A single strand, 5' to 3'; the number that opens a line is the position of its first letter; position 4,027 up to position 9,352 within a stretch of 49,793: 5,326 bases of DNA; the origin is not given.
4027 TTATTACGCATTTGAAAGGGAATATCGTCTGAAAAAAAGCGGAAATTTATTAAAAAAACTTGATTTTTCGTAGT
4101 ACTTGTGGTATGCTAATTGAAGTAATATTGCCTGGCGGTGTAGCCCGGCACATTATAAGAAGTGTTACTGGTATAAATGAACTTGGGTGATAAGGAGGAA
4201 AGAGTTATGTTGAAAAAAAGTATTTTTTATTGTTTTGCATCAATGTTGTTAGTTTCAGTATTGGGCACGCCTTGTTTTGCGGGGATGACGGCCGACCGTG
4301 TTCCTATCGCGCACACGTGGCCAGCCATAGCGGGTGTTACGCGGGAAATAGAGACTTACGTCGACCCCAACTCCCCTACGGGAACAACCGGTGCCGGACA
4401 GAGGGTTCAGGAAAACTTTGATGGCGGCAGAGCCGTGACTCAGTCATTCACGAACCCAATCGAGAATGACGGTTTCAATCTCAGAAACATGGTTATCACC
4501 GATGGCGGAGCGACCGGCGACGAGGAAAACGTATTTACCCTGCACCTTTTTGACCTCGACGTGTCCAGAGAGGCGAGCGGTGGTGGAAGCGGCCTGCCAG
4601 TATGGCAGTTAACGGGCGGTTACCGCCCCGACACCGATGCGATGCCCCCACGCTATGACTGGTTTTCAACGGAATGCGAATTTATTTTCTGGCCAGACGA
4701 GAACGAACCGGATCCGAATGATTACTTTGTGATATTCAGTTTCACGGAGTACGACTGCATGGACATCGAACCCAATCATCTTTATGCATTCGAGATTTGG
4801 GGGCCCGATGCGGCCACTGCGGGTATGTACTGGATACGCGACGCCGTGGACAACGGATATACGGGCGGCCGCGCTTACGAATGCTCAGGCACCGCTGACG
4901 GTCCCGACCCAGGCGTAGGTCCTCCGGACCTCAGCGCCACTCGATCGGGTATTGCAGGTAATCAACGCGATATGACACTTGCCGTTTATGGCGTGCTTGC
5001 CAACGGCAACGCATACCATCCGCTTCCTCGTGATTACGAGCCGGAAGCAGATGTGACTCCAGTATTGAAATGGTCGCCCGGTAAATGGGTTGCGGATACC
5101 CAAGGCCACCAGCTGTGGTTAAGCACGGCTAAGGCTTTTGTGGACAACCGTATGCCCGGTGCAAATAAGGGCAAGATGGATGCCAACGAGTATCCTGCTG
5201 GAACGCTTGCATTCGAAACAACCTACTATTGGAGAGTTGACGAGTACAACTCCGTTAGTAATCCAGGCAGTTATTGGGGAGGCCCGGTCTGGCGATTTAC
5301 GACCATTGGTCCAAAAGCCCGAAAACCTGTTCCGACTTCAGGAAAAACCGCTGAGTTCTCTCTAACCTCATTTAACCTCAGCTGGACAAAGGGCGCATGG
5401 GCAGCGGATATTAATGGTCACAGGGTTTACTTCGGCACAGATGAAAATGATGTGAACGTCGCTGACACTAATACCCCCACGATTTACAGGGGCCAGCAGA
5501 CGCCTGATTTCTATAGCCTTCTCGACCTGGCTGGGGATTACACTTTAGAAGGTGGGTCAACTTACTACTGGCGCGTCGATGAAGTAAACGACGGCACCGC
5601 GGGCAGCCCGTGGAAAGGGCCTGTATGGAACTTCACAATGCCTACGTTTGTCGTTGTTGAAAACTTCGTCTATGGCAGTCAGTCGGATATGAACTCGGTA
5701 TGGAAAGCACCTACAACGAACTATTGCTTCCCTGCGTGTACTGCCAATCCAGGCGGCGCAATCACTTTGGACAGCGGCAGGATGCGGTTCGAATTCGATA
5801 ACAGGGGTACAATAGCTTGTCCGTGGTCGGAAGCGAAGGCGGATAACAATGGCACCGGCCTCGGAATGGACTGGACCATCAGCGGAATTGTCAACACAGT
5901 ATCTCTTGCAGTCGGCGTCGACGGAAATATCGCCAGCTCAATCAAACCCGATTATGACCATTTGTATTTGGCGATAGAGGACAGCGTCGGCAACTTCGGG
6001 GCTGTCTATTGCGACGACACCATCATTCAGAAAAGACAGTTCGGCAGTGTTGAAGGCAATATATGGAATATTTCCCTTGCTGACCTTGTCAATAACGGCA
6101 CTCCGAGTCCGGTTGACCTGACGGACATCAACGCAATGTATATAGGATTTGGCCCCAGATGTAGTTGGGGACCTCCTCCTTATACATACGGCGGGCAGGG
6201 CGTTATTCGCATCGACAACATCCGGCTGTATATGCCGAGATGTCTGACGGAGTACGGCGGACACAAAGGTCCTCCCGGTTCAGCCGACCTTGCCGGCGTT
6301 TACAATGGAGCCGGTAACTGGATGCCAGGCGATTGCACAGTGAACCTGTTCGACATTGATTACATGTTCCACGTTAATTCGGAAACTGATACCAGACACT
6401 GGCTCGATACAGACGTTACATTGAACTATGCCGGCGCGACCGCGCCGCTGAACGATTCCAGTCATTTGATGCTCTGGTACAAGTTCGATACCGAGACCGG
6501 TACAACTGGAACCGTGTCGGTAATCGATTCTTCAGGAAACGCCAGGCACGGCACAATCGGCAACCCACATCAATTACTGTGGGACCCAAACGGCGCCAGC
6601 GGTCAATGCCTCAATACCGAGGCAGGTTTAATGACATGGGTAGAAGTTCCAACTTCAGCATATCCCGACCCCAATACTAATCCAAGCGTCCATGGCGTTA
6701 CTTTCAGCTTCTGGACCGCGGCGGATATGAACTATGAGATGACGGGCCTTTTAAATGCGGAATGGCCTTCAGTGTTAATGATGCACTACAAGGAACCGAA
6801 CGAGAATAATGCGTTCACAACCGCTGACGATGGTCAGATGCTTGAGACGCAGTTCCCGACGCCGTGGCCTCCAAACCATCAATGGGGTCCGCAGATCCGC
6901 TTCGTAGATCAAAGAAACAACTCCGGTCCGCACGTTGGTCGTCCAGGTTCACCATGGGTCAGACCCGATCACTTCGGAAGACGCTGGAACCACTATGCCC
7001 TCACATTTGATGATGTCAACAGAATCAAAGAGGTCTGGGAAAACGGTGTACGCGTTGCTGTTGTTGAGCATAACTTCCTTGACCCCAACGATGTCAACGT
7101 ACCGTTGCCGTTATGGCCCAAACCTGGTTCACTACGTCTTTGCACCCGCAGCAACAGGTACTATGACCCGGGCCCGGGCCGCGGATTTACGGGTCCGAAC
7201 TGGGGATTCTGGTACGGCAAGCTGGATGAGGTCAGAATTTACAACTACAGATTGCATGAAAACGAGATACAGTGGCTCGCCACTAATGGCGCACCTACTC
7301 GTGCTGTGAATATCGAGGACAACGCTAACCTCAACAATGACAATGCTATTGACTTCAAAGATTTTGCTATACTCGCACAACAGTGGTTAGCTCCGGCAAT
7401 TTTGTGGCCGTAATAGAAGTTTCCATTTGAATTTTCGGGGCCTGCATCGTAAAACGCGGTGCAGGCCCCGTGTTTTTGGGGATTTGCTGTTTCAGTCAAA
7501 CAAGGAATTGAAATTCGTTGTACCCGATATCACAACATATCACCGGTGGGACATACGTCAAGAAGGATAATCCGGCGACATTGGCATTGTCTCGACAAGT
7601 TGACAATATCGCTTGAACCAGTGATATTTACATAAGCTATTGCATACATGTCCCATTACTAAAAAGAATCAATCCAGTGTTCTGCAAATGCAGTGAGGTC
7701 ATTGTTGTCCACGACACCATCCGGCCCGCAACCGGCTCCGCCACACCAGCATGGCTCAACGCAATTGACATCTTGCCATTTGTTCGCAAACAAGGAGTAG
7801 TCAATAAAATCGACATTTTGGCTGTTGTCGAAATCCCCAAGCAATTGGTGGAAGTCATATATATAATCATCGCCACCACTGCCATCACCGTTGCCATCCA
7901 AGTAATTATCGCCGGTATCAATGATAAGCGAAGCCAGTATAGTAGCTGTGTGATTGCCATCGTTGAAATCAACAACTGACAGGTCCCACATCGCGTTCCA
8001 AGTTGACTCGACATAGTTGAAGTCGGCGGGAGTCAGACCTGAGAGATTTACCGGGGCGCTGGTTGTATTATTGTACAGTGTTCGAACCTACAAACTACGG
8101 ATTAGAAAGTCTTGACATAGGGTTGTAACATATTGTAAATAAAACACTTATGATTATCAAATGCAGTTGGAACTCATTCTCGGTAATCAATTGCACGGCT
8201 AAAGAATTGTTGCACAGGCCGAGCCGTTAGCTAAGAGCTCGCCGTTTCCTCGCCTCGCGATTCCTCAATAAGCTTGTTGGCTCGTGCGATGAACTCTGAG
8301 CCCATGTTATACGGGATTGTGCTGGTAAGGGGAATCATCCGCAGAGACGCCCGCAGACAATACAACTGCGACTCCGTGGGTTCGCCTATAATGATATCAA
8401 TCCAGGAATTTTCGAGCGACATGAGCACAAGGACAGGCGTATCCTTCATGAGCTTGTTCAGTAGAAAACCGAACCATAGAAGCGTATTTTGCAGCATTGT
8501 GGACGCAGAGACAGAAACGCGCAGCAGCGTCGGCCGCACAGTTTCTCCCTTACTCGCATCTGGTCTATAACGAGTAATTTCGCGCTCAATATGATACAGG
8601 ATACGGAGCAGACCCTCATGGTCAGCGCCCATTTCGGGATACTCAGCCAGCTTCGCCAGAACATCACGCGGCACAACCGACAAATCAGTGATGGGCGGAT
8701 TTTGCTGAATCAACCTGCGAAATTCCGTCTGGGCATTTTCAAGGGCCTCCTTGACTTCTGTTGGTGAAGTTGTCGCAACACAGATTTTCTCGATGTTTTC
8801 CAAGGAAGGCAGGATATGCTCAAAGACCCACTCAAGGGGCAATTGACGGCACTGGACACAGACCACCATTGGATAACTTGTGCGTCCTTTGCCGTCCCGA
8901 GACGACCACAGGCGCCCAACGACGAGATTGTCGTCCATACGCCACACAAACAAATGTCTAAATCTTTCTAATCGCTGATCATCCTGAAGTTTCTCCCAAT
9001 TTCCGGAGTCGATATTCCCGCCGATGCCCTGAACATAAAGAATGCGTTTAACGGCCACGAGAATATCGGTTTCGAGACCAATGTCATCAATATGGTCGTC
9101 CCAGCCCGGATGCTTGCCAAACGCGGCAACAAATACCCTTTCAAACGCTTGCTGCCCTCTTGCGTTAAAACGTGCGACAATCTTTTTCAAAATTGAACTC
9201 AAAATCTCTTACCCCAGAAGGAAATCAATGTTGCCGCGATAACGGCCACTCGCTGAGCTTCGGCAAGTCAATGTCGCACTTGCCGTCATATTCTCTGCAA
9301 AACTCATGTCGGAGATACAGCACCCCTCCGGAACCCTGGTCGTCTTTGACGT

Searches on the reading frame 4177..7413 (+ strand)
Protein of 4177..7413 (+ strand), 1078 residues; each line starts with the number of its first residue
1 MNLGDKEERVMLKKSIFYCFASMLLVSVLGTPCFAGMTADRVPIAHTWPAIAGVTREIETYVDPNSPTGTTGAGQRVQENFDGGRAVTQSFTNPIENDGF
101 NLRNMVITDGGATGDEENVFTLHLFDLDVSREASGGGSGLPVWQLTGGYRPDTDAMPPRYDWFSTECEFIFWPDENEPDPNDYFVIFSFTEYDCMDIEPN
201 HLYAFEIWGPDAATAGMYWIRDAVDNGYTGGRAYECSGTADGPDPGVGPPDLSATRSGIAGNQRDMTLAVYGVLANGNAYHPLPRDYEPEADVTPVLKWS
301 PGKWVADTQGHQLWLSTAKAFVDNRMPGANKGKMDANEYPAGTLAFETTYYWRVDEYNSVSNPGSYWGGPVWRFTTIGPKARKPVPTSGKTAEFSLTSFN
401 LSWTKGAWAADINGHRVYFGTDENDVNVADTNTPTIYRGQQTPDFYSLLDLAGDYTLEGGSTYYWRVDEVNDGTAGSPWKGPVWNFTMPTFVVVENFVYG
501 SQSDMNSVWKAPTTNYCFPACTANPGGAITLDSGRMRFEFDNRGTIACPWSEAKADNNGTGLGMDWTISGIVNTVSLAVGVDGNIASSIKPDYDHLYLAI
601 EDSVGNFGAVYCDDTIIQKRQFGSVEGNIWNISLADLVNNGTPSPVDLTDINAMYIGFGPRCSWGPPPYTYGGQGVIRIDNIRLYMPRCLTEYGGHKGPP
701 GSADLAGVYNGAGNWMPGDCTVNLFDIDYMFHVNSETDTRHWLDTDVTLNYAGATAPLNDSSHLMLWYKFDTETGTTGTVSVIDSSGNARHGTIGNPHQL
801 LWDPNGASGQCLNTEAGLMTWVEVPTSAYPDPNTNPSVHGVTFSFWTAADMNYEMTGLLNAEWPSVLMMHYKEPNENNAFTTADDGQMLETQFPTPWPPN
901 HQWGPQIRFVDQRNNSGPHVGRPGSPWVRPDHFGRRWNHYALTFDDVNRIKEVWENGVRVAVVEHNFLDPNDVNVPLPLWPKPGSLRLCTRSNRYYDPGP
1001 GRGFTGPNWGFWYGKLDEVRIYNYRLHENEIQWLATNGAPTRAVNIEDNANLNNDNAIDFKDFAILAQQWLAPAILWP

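Call 5: search_protein_families(library=pfam, proteins=[window:4177-7413:+], max_evalue=0.01)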
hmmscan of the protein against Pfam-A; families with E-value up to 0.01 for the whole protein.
window:4177-7413:+ (1078 aa): 1 family
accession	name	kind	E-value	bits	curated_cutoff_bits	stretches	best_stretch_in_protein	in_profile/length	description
PF13385.13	Laminin_G_3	-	0.0011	19.6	27.6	0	1009-1032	128-151/151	Concanavalin A-like lectin/glucanases superfamily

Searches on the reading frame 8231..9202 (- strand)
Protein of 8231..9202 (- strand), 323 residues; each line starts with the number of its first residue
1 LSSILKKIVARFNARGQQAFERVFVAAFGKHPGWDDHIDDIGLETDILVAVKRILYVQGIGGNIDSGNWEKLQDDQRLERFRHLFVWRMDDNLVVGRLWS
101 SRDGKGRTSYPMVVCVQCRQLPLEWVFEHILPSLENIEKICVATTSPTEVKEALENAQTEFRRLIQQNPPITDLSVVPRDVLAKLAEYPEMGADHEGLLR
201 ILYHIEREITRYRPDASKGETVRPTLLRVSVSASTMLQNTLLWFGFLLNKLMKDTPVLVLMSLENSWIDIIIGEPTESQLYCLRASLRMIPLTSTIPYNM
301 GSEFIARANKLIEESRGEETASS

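Call 5: search_protein_families(library=pfam, proteins=[window:8231-9202:-], max_evalue=0.01)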
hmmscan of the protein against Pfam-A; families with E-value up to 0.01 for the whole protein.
window:8231-9202:- (323 aa): 0 families

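Call 10: search_protein_families(library=ncbifam, proteins=[window:8231-9202:-], max_evalue=0.1)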
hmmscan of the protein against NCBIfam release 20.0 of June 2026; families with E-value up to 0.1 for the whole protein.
window:8231-9202:- (323 aa): 0 families

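Call 39: search_solved_structures(query=A5, max_evalue=10, show_alignments=1)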
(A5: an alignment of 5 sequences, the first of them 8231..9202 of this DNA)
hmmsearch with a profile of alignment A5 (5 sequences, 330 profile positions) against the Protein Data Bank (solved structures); distinct sequences matched with E-value up to 10: 4.
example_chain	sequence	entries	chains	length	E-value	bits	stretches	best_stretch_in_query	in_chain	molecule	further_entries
9gyt_1F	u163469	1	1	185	0.74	12.1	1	200-253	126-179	uL5m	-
12fa_A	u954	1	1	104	0.97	11.7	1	152-225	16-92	ESAT-6-like protein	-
6xyw_Ae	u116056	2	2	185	0.98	11.6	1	200-253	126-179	60S ribosomal protein L5, mitochondrial | uL5m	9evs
6jfv_B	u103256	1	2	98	1.1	11.5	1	123-187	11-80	Keratin, type II cytoskeletal 5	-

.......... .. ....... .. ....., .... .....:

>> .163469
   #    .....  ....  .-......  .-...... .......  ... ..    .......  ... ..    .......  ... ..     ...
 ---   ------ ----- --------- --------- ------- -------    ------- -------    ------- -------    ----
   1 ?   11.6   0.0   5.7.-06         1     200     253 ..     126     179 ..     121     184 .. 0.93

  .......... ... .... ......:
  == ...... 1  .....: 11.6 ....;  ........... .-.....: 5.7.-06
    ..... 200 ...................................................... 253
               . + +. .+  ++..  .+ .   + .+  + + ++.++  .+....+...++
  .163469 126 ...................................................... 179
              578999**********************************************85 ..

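Call 40: search_protein_families(library=pfam, alignment_id=A5, max_evalue=1)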
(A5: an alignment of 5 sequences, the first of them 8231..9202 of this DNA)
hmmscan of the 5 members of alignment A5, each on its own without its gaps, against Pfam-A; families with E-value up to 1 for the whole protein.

A. member 1, window:8231-9202:- (323 aa): 1 family
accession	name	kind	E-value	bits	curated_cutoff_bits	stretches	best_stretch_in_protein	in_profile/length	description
PF20691.3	TAGT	-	0.17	12.2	27.5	1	84-144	80-131/205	TET-Associated Glycosyltransferase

B. families by the number of members that match (of 5 scanned): 2 families
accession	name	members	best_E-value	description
PF09867.14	TagF_N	4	0.074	TagF N-terminal domain, Type VI secretion system-associated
PF20691.3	TAGT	1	0.17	TET-Associated Glycosyltransferase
